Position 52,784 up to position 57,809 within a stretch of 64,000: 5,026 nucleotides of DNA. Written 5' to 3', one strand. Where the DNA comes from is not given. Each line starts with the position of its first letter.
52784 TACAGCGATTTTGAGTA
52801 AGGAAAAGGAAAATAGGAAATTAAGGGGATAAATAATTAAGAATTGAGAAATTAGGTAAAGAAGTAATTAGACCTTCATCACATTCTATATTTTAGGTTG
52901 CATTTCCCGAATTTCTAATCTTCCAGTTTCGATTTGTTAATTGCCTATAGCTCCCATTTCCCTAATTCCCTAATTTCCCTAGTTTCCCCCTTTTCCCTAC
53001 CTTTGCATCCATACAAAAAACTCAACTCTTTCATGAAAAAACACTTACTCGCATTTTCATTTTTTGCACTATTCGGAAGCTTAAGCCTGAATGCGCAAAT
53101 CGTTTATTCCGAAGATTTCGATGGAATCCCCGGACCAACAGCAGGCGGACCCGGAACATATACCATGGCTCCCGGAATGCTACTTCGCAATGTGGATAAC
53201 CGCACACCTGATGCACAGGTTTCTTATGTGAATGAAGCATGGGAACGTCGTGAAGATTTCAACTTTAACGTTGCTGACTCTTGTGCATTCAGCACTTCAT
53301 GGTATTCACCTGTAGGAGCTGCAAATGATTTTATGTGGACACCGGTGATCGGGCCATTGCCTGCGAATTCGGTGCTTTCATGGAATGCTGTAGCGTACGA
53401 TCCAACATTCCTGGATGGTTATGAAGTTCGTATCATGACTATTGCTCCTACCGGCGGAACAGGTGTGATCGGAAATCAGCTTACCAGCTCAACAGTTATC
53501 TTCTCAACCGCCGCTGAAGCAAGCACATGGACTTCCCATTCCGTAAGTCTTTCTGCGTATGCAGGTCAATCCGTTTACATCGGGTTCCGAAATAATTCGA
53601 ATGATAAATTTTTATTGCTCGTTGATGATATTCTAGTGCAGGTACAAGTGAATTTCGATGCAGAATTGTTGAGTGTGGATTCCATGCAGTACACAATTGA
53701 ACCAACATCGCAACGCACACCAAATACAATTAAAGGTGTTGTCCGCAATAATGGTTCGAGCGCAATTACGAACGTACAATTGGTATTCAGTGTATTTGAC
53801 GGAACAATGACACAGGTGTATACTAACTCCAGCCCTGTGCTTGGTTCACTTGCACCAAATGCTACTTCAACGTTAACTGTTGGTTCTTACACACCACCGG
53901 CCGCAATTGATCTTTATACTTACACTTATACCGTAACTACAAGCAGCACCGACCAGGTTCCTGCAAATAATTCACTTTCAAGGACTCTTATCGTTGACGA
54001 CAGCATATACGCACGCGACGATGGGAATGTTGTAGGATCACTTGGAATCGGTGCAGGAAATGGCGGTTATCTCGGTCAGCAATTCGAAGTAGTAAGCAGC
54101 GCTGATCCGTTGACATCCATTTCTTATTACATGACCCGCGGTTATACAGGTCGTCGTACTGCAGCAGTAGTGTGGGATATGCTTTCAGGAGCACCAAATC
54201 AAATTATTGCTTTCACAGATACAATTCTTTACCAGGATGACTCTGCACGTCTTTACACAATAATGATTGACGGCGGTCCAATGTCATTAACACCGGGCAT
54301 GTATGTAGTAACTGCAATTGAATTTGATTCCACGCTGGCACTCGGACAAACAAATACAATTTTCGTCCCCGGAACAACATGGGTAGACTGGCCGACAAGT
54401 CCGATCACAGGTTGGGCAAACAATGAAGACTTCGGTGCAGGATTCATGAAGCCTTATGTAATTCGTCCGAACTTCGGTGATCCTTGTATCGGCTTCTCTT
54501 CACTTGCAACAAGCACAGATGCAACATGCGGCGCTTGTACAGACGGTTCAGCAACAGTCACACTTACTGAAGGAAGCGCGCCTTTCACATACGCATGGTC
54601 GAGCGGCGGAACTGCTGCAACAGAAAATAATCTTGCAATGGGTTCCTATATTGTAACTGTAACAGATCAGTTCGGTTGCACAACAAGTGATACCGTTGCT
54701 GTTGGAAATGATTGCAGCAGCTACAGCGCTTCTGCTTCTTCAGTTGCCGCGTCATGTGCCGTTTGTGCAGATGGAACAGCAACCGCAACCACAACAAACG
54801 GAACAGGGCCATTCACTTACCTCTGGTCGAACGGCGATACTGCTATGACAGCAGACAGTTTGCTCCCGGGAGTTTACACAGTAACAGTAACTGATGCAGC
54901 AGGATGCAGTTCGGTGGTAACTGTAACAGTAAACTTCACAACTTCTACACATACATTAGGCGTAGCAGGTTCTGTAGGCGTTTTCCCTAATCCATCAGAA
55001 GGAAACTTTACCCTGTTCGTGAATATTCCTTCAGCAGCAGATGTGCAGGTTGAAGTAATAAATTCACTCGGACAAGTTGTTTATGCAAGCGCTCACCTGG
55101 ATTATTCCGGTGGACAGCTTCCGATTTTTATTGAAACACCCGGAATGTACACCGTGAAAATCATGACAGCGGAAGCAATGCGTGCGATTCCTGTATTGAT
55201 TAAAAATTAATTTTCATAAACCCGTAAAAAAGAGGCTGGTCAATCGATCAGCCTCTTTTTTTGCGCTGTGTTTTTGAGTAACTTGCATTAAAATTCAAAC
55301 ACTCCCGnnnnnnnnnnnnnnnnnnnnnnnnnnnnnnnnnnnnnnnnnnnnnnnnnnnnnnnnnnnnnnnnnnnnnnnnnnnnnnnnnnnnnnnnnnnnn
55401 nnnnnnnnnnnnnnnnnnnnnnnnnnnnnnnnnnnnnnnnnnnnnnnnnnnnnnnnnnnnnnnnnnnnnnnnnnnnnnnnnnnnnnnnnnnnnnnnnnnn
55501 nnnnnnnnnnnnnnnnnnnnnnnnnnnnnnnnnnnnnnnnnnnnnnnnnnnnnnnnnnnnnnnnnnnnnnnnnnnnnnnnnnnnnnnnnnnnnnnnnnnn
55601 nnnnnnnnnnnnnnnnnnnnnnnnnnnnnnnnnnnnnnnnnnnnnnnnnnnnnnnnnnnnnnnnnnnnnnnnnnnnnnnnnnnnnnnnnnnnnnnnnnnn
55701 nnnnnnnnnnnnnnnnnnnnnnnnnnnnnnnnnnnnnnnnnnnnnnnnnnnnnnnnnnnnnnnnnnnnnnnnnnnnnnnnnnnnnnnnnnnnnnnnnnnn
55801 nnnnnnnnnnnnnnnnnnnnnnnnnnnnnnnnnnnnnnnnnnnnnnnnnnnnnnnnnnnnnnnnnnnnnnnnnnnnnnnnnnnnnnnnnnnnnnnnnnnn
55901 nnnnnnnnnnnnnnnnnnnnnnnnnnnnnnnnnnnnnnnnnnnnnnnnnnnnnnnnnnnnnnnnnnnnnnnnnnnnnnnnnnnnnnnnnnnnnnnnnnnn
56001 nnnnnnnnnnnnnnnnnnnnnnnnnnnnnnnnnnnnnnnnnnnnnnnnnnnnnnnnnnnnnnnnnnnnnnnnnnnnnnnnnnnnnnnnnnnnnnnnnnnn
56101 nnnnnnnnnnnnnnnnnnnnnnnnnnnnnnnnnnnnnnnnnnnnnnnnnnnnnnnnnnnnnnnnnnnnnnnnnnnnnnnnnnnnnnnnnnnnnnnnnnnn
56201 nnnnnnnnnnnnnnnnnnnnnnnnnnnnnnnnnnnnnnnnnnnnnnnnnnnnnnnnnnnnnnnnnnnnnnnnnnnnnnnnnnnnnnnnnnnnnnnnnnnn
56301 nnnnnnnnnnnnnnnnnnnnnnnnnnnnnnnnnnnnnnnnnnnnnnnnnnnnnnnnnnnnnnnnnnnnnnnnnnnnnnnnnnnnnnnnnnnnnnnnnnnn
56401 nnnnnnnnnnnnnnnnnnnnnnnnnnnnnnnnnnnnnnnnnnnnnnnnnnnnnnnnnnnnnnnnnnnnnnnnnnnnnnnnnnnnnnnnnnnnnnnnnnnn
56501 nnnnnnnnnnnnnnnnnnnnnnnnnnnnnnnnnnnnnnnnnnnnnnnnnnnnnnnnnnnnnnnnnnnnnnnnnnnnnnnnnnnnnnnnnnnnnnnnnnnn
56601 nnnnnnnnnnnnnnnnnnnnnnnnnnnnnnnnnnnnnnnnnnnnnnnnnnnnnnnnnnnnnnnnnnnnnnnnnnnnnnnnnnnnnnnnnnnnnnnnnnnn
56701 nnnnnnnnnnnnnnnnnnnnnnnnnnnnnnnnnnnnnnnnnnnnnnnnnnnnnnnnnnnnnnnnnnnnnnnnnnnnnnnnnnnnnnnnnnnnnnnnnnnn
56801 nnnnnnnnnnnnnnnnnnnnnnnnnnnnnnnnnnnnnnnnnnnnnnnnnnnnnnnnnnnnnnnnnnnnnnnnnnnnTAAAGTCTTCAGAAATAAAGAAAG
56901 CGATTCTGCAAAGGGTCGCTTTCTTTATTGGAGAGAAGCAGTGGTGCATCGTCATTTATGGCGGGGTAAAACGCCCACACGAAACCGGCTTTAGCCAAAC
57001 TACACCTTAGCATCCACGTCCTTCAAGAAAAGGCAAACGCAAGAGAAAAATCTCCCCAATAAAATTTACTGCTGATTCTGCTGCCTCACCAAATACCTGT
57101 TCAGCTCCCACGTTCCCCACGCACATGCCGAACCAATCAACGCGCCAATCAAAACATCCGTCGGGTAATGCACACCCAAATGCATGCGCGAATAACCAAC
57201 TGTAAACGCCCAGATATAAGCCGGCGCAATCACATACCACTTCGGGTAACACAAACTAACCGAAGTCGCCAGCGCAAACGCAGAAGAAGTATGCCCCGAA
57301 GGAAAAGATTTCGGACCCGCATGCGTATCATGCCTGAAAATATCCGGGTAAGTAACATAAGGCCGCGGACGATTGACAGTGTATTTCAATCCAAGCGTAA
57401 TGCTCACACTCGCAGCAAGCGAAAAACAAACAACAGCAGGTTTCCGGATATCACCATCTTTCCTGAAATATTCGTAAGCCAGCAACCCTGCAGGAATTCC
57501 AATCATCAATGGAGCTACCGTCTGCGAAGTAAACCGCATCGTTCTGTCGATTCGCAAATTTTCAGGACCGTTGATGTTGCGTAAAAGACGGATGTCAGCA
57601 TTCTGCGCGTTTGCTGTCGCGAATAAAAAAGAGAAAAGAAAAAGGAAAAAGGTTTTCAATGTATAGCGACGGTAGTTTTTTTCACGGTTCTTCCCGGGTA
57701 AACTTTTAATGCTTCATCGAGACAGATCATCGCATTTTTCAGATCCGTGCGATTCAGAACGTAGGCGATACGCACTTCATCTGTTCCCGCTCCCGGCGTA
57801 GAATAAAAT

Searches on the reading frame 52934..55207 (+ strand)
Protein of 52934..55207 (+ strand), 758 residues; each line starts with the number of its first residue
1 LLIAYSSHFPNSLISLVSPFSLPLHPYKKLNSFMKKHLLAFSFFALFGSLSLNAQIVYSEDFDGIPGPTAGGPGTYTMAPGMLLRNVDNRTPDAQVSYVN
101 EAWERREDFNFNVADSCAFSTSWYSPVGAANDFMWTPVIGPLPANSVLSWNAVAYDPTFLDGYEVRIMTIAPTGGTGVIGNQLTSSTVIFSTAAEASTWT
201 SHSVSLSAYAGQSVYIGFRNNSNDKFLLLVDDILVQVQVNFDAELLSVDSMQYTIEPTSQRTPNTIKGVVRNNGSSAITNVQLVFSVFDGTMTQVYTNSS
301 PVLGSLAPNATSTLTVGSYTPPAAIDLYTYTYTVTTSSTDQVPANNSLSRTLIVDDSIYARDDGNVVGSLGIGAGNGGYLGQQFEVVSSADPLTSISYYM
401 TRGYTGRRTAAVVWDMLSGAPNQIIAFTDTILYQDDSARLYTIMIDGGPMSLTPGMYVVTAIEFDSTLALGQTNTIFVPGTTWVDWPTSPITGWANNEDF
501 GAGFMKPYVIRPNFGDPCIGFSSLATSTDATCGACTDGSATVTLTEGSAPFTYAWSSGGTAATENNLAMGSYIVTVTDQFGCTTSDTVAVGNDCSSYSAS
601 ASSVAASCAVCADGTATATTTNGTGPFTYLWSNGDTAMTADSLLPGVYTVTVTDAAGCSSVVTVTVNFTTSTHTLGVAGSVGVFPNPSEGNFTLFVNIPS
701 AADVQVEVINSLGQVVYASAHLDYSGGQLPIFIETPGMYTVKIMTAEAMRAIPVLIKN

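Call 49: search_protein_families(library=pfam, proteins=[window:52934-55207:+], max_evalue=0.00001)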
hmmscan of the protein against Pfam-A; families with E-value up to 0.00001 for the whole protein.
window:52934-55207:+ (758 aa): 2 families
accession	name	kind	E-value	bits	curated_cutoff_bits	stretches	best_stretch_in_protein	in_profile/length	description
PF13573.12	SprB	-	5.1e-12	45.7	28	2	525-560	2-37/37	SprB repeat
PF18962.6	Por_Secre_tail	-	1e-08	35.8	27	1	683-747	1-66/75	Secretion system C-terminal sorting domain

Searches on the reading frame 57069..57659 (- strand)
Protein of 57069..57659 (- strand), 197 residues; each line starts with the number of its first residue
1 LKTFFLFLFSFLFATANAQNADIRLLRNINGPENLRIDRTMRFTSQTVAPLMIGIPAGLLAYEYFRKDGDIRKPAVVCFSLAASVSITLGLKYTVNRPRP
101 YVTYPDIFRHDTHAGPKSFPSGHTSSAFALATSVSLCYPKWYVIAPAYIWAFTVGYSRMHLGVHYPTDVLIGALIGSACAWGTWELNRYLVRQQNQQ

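Call 95: search_protein_families(library=pfam, proteins=[window:57069-57659:-], max_evalue=0.00001)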
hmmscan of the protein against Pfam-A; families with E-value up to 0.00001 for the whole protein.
window:57069-57659:- (197 aa): 2 families
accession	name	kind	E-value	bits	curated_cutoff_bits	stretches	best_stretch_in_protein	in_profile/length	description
PF01569.27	PAP2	-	3.7e-27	95.1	27.2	1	76-189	4-127/130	PAP2 superfamily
PF14378.12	PAP2_3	-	4.3e-07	30.4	27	1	110-181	118-189/190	PAP2 superfamily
